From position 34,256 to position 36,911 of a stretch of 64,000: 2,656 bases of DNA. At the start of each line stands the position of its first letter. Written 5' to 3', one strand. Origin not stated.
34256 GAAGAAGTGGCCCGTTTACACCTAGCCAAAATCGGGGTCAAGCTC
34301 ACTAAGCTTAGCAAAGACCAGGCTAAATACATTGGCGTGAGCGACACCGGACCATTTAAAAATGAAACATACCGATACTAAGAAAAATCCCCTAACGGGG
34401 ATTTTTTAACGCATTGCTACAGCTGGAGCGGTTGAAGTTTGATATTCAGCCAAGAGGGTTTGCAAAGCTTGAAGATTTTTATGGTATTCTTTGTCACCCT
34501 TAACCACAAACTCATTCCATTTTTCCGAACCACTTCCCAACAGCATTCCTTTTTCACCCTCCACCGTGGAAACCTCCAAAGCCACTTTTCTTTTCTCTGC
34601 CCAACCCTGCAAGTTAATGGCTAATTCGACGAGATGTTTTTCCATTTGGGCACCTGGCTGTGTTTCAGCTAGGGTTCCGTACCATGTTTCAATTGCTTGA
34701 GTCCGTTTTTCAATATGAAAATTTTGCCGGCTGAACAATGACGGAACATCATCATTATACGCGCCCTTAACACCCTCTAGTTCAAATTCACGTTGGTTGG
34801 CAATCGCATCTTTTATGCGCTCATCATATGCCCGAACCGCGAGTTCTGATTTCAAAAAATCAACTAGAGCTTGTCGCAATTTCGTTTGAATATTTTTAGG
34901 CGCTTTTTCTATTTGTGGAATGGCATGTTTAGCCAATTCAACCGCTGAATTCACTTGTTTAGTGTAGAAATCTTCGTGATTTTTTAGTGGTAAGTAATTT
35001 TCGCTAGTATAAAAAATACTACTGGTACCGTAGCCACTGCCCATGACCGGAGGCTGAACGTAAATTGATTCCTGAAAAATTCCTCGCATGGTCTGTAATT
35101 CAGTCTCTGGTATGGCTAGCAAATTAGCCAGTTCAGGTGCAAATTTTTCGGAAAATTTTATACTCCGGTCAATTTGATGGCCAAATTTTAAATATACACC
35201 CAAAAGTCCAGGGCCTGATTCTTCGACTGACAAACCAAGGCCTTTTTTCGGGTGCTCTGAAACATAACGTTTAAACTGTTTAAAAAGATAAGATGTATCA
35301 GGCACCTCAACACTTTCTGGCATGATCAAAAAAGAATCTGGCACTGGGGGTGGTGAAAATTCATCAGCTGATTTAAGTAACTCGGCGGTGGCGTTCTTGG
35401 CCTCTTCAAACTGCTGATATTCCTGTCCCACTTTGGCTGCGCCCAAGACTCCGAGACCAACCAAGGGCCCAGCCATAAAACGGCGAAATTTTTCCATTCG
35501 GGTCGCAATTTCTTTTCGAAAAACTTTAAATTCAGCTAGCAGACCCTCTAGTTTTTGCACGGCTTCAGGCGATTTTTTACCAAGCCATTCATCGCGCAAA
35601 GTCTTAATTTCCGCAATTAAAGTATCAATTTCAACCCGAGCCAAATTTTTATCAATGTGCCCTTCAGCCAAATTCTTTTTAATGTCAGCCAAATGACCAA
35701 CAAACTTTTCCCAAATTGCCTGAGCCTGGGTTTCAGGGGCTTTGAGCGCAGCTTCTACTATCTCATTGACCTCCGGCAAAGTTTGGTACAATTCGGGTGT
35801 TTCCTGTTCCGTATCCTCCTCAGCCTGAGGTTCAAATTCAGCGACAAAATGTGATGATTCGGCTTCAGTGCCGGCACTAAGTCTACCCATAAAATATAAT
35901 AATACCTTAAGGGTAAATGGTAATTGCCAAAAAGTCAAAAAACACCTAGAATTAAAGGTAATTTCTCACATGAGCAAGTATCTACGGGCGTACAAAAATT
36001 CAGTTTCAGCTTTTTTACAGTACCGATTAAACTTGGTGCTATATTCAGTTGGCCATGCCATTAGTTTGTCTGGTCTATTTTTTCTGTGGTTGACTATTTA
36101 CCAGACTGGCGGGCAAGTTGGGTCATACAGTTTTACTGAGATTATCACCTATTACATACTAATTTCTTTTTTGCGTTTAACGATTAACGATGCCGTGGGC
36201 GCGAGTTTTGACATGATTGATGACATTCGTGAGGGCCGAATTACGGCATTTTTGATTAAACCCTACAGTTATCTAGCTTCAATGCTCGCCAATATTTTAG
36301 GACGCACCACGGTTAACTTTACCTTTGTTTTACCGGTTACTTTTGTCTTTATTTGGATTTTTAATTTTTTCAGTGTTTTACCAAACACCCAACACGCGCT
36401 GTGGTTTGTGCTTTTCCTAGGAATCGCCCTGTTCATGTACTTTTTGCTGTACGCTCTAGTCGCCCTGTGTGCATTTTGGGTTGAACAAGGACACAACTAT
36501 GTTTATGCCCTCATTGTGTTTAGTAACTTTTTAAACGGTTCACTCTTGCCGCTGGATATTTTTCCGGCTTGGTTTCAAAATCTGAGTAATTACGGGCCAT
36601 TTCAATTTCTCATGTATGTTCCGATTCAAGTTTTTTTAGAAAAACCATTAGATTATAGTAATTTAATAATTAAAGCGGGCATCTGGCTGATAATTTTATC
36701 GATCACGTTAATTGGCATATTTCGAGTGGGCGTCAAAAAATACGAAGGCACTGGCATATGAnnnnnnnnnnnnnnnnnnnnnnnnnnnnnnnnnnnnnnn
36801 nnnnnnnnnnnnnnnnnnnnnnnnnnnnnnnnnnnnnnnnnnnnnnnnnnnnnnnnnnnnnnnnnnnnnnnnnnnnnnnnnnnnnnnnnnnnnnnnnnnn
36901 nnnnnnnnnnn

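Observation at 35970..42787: Triplicated heterodimeric ABC-2 permease module (A-B-A-B-A-B) served by one ATPase, coupled to an AI-2E transporter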

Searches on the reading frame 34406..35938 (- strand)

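Call 3: search_protein_families(library=pfam, proteins=[window:34406-35938:-], max_evalue=0.01)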
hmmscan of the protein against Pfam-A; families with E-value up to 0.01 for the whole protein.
window:34406-35938:- (510 aa): 0 families

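Call 4: search_protein_families(library=ncbifam, proteins=[window:34406-35938:-], max_evalue=0.01)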
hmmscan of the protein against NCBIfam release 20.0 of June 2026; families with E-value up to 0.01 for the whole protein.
window:34406-35938:- (510 aa): 1 family
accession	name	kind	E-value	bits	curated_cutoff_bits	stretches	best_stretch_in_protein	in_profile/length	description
NF010755.0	PRK14158.1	equivalog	0.0068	15.9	200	0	23-88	7-72/198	nucleotide exchange factor GrpE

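Call 64: search_protein_families(library=padloc, proteins=[window:34406-35890:-], max_evalue=0.001)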
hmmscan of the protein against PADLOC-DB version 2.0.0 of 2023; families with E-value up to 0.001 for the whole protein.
window:34406-35890:- (494 aa): 0 families

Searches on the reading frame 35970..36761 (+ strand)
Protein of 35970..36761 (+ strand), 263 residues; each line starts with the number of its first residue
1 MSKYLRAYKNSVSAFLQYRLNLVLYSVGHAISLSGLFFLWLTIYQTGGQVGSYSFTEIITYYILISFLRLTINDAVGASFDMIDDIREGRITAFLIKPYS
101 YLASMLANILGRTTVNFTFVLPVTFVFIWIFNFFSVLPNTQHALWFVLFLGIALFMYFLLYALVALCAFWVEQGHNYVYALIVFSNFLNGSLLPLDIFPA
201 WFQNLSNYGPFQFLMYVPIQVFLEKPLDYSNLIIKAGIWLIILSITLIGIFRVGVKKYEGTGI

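Call 3: search_protein_families(library=pfam, proteins=[window:35970-36761:+], max_evalue=0.01)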
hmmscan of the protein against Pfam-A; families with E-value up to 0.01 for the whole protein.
window:35970-36761:+ (263 aa): 1 family
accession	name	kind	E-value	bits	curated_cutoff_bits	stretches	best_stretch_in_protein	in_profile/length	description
PF06182.17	ABC2_membrane_6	-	2.2e-22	80.4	22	1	32-262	3-229/229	ABC-2 family transporter protein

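Call 4: search_protein_families(library=ncbifam, proteins=[window:35970-36761:+], max_evalue=0.01)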
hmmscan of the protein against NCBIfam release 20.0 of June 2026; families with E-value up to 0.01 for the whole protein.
window:35970-36761:+ (263 aa): 1 family
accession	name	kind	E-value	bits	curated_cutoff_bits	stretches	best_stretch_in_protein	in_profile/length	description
TIGR00025.1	Mtu_efflux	paralog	6.8e-05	22.5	146.9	1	41-252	18-236/238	ABC transporter efflux protein, DrrB family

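Call 20: find_homologous_proteins(query=window:35970-36761:+, max_evalue=0.00001)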
Query window:35970-36761:+ (263 aa): 21 proteins with E <= 0.00001 among 1006 candidates.
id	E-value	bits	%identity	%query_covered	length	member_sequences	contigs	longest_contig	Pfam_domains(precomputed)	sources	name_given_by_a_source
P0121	1.9e-165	567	100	100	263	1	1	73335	PF06182.18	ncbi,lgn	-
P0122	6.9e-103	362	68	85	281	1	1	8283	PF06182.18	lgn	-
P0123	1.2e-95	338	60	100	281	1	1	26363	PF06182.18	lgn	-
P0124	8.8e-76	273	50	100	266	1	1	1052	PF01061.30,PF06182.18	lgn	-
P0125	2.4e-73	265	48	99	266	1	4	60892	PF06182.18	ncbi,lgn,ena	-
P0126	4.3e-73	264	48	99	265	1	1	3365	PF01061.30,PF06182.18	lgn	-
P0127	4.8e-73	264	48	99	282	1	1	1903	PF01061.30,PF06182.18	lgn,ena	-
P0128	3.2e-71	258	47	99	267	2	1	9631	PF06182.18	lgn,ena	-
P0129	1.5e-70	256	47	100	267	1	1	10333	PF01061.30,PF06182.18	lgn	-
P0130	6.0e-70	254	48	99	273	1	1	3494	PF06182.18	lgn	-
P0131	2.9e-68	248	49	92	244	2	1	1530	PF06182.18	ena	-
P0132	2.9e-67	245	46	99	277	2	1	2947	PF06182.18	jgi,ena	-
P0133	3.4e-66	242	44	99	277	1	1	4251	PF06182.18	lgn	-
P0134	4.9e-66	241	46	100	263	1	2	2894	PF06182.18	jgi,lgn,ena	-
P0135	3.4e-65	238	46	100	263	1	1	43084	PF06182.18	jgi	jgi:ABC-2 type transport system permease protein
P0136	3.4e-64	235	45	100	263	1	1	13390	PF06182.18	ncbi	-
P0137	3.8e-59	219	43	99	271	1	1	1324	PF06182.18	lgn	-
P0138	1.8e-16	79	28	91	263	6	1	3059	PF01061.30,PF06182.18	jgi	-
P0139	1.2e-15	76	28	100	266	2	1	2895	PF06182.18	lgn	-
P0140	9.4e-15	73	24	98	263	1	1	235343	PF06182.18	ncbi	ncbi:ABC transporter permease [Microbacteriaceae bacterium 4G12]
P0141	1.2e-7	50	27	81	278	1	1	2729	PF06182.18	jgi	jgi:ABC-2 type transport system permease protein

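Call 21: find_encoding_contigs(protein=P0121, flank=10000, max_places=4)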
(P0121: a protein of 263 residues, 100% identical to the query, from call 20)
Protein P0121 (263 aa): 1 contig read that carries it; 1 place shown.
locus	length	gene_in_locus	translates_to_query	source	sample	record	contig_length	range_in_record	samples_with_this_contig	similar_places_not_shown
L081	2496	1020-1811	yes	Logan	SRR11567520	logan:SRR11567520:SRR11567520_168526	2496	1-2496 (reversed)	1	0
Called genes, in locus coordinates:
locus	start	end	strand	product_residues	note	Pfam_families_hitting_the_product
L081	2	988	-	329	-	?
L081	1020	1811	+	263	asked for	PF06182:ABC2_membrane_6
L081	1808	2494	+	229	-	?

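Call 22: find_encoding_contigs(protein=P0123, flank=10000, max_places=4)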
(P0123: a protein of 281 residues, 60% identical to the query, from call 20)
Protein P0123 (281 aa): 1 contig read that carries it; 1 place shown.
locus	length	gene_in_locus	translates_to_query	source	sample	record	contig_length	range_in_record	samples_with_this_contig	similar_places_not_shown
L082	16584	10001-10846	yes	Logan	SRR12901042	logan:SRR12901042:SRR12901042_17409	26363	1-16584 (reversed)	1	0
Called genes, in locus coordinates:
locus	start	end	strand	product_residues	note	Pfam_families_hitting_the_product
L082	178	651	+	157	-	PF00571:CBS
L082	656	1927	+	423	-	PF02040:ArsB, PF16980:CitMHS_2, PF03600:CitMHS, PF00939:Na_sulph_symp, PF03600:CitMHS (weak)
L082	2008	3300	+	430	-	PF05958:tRNA_U5-meth_tr, PF02475:TRM5-TYW2_MTfase, PF05175:MTS, PF13847:Methyltransf_31 (weak)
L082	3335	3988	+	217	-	PF13462:Thioredoxin_4, PF01323:DSBA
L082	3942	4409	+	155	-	PF07884:VKOR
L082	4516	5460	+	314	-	PF00294:PfkB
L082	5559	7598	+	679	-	-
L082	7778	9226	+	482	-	PF05221:AdoHcyase, PF00670:AdoHcyase_NAD, PF02826:2-Hacid_dh_C (weak)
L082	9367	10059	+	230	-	PF02592:Vut_1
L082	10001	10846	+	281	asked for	PF06182:ABC2_membrane_6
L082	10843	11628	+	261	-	PF06182:ABC2_membrane_6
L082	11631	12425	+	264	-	PF06182:ABC2_membrane_6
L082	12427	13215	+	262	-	PF06182:ABC2_membrane_6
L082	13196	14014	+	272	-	PF01061:ABC2_membrane (weak), PF06182:ABC2_membrane_6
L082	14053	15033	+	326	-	PF00005:ABC_tran, PF13304:AAA_21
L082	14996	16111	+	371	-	PF01594:AI-2E_transport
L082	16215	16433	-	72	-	-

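Call 23: find_encoding_contigs(protein=P0122, flank=10000, max_places=4)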
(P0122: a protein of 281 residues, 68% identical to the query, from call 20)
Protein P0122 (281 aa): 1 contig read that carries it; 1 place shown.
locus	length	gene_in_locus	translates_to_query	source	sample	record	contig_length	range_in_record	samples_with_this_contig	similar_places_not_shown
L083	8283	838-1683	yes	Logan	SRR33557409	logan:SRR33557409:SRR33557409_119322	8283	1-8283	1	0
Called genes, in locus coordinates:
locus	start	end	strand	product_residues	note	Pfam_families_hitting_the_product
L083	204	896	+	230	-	PF02592:Vut_1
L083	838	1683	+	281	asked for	PF06182:ABC2_membrane_6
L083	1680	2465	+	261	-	PF06182:ABC2_membrane_6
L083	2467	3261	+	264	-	PF06182:ABC2_membrane_6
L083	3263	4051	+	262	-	PF06182:ABC2_membrane_6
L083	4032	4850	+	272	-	PF06182:ABC2_membrane_6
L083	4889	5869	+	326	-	PF00005:ABC_tran, PF13304:AAA_21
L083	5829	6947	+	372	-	PF01594:AI-2E_transport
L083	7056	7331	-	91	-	-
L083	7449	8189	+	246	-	PF14099:Polysacc_lyase, PF08787:Alginate_lyase2 (weak)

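Call 39: find_encoding_contigs(protein=P0140, flank=8000, max_places=2)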
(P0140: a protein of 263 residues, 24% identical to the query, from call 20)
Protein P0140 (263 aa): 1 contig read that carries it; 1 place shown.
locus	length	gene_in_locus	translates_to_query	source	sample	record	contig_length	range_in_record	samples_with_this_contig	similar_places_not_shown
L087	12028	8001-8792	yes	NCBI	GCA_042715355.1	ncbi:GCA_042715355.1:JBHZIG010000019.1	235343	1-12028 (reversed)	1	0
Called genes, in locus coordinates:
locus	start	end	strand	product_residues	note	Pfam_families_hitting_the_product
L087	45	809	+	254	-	PF01784:DUF34_NIF3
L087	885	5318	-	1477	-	PF00310:GATase_2, PF04898:Glu_syn_central, PF01645:Glu_synthase, PF01493:GXGXG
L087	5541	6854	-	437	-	PF00202:Aminotran_3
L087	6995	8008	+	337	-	PF00005:ABC_tran, PF13304:AAA_21 (weak)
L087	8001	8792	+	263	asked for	PF06182:ABC2_membrane_6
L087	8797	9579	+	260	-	PF06182:ABC2_membrane_6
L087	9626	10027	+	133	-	PF07885:Ion_trans_2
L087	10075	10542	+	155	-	PF00578:AhpC-TSA, PF08534:Redoxin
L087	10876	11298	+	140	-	PF01475:FUR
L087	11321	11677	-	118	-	PF11023:DUF2614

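Call 54: predict_structure(alignment_id=A2)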
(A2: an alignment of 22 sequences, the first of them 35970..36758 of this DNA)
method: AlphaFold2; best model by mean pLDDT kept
length: 263 residues; sequences in the alignment: 22
mean_pLDDT: 86.7   pTM: 0.83
mean pLDDT of the five models: 86.7, 85.3, 85.1, 84.3, 79.2
residues with pLDDT >= 90: 99; 70-90: 151; 50-70: 12; < 50: 1
segments of 3 or more residues with pLDDT < 50: none
pLDDT, mean of each block of 10 residues (from residue 1): 86 74 70 82 83 88 89 86 90 84 92 87 85 86 93 95 93 88 89 87 88 93 88 95 96 82 48
secondary structure, 60 per line:
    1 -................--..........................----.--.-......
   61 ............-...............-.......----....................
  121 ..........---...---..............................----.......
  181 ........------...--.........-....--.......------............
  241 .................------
elements in order: H2-17 H20-45 H55-72 H74-88 H90-96 H101-130 H140-169 H174-188 H200-208 H210-213 H216-222 H229-257

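Call 64: search_protein_families(library=padloc, proteins=[window:35970-36761:+], max_evalue=0.001)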
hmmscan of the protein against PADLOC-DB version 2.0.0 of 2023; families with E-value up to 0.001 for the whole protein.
window:35970-36761:+ (263 aa): 0 families
